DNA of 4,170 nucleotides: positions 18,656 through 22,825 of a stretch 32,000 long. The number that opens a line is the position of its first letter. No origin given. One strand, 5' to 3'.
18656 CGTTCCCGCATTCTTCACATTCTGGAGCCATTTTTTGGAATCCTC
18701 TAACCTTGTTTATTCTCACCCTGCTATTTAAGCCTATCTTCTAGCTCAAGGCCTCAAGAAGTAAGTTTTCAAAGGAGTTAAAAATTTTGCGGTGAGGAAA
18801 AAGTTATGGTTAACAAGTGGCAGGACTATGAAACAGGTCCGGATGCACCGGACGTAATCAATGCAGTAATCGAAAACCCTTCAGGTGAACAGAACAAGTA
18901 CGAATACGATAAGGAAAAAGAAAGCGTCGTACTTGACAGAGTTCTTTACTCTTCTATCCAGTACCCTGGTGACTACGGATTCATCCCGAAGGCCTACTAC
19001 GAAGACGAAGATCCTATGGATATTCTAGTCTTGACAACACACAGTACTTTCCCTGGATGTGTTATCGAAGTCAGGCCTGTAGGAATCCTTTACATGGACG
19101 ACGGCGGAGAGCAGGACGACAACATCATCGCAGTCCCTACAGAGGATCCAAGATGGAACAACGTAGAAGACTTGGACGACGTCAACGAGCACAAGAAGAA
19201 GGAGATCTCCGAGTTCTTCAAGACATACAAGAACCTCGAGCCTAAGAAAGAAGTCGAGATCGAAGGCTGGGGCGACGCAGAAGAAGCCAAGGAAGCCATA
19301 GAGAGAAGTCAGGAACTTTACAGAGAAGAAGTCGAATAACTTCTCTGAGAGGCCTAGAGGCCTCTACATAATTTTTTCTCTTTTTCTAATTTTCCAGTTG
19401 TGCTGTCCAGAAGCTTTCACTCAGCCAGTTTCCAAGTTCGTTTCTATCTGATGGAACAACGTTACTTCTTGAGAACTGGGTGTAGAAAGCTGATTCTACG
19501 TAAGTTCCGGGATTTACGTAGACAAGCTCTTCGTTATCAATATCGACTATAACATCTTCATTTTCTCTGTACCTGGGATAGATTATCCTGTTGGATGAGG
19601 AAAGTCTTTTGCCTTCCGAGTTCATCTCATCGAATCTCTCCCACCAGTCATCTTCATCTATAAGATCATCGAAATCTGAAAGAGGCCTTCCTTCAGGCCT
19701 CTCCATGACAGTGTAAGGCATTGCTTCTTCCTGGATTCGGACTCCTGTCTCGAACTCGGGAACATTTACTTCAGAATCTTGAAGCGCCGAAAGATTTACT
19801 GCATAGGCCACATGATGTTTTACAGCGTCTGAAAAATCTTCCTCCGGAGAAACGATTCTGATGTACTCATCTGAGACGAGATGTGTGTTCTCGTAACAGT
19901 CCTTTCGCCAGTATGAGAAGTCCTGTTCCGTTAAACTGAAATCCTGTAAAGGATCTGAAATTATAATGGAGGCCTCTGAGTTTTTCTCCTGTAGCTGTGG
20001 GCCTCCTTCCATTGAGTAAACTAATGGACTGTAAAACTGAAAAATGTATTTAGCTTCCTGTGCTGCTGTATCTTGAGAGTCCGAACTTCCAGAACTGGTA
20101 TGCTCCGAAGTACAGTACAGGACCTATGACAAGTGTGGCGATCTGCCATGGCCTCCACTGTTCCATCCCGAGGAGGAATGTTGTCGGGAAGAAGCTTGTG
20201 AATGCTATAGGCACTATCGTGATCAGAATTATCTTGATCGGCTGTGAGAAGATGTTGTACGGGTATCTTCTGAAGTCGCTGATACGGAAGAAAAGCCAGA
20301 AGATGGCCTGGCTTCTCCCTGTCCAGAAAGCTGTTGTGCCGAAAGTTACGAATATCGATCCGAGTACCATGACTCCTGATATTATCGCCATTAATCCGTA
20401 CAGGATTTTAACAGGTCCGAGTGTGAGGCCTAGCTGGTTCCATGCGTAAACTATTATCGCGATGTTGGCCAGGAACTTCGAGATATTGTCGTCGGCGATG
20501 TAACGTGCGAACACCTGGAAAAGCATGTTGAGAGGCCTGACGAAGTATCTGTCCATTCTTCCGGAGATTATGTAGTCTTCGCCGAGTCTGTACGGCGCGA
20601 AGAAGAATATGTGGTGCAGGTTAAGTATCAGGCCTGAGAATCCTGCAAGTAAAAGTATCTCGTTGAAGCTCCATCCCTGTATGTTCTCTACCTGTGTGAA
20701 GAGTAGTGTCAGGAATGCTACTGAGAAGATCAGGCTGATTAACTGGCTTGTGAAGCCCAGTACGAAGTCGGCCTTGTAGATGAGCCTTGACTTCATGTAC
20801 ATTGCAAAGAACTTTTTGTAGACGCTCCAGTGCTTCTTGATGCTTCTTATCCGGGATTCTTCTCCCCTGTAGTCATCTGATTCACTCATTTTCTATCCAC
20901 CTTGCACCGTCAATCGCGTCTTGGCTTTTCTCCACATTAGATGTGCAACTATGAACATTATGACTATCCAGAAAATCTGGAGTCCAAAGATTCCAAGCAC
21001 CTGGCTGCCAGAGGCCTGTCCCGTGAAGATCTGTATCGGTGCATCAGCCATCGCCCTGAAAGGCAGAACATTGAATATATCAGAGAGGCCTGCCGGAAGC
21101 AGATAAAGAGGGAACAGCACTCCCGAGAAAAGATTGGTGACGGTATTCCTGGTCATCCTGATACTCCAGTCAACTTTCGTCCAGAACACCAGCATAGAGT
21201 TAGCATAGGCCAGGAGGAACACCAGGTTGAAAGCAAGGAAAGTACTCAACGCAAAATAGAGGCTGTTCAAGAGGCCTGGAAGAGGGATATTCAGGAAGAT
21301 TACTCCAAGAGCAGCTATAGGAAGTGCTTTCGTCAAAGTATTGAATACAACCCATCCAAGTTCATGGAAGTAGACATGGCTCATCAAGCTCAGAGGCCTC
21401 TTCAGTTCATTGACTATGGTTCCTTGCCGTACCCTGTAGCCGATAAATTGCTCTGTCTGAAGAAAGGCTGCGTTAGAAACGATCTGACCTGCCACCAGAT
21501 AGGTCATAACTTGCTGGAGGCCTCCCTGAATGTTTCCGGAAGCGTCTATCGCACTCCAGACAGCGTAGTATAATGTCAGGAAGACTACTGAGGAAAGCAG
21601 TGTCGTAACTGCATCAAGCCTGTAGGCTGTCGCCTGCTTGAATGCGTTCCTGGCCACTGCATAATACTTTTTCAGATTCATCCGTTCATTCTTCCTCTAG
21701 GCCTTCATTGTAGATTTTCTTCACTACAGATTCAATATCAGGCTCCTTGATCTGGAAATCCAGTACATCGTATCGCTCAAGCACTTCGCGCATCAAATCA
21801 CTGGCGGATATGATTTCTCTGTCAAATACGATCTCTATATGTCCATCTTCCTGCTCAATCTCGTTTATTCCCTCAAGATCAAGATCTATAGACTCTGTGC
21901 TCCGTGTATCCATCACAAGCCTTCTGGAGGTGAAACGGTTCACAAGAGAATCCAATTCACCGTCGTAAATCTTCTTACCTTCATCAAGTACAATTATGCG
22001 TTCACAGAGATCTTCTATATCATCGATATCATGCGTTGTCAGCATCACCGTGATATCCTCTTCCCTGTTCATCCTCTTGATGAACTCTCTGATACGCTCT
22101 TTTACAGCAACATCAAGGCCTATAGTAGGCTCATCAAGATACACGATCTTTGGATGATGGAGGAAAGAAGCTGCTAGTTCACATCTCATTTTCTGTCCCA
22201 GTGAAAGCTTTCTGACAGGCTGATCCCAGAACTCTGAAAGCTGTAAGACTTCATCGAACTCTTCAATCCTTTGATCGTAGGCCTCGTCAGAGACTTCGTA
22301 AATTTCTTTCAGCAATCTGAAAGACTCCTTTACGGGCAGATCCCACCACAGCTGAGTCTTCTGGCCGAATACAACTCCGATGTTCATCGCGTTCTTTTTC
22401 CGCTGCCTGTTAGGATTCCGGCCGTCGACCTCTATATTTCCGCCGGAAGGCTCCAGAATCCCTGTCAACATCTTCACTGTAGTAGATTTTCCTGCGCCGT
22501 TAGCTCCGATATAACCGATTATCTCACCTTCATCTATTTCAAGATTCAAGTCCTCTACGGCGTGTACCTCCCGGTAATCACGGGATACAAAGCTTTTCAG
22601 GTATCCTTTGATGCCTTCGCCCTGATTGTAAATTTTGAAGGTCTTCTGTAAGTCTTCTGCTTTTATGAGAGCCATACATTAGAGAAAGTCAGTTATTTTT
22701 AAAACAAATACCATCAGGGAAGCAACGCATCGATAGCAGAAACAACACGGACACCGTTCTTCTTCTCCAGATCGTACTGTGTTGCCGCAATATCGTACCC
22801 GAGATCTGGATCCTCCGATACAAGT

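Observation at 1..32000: Hyper-abundant palindrome AGGCCT (often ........) across genes and spacers: a HIP1-like genome word in an archaeon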

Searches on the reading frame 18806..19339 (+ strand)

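Call 34: search_protein_families(library=pfam, proteins=[window:18806-19339:+], max_evalue=0.01)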
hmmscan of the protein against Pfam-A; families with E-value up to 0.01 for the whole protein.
window:18806-19339:+ (177 aa): 1 family
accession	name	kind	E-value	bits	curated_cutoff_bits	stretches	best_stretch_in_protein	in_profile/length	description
PF00719.24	Pyrophosphatase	-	1.5e-57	194.1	23.5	1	20-172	1-152/153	Inorganic pyrophosphatase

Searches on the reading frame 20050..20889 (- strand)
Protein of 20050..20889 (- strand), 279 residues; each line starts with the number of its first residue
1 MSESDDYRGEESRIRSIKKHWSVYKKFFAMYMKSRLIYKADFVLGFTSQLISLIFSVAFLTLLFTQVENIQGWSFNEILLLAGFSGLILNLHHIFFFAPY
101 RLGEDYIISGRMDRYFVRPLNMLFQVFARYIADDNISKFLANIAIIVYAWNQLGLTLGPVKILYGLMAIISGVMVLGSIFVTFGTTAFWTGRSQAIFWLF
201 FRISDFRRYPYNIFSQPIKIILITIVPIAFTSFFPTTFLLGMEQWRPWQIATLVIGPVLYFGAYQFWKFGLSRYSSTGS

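Call 34: search_protein_families(library=pfam, proteins=[window:20050-20889:-], max_evalue=0.01)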
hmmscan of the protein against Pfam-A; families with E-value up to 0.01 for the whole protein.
window:20050-20889:- (279 aa): 1 family
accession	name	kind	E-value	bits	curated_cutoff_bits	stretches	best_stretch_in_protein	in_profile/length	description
PF06182.17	ABC2_membrane_6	-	7.6e-44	150.6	22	1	51-278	2-229/229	ABC-2 family transporter protein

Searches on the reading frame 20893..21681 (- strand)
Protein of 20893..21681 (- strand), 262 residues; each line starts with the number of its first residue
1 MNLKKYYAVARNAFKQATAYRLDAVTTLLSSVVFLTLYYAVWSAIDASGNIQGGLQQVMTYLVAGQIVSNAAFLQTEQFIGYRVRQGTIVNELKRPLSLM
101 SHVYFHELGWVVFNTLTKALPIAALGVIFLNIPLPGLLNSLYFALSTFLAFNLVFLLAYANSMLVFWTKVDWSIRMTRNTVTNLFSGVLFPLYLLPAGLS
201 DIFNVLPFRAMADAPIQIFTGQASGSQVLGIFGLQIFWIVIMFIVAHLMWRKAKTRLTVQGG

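Call 34: search_protein_families(library=pfam, proteins=[window:20893-21681:-], max_evalue=0.01)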
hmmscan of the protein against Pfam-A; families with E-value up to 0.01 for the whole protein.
window:20893-21681:- (262 aa): 1 family
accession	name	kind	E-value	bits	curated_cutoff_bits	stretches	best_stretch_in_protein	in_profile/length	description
PF06182.17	ABC2_membrane_6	-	1.1e-14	55.2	22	1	55-261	26-229/229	ABC-2 family transporter protein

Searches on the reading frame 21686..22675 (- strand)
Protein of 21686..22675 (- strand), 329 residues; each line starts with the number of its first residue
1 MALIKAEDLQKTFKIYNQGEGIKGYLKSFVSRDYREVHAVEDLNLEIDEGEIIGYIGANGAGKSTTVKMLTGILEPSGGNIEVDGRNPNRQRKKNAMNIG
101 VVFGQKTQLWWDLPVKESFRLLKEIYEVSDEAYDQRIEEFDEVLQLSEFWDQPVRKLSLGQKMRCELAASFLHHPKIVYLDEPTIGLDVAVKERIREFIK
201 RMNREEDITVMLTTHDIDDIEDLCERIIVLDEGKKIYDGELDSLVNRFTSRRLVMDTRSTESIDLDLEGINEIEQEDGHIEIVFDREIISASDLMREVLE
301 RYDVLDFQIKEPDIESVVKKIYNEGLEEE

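Call 6: search_protein_families(library=pfam, proteins=[window:21686-22675:-])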
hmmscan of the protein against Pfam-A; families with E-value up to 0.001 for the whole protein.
window:21686-22675:- (329 aa): 3 families
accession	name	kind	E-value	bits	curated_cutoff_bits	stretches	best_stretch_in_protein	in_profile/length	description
PF00005.33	ABC_tran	-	2.7e-29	103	25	1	41-184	2-136/137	ABC transporter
PF13304.12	AAA_21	-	2.5e-11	44.6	27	1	153-216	234-299/304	AAA domain, putative AbiEii toxin, Type IV TA system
PF13732.12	DrrA1-3_C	-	0.00084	20.4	27.4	1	239-314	1-73/81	ATP-binding protein DrrA1-3-like, C-terminal domain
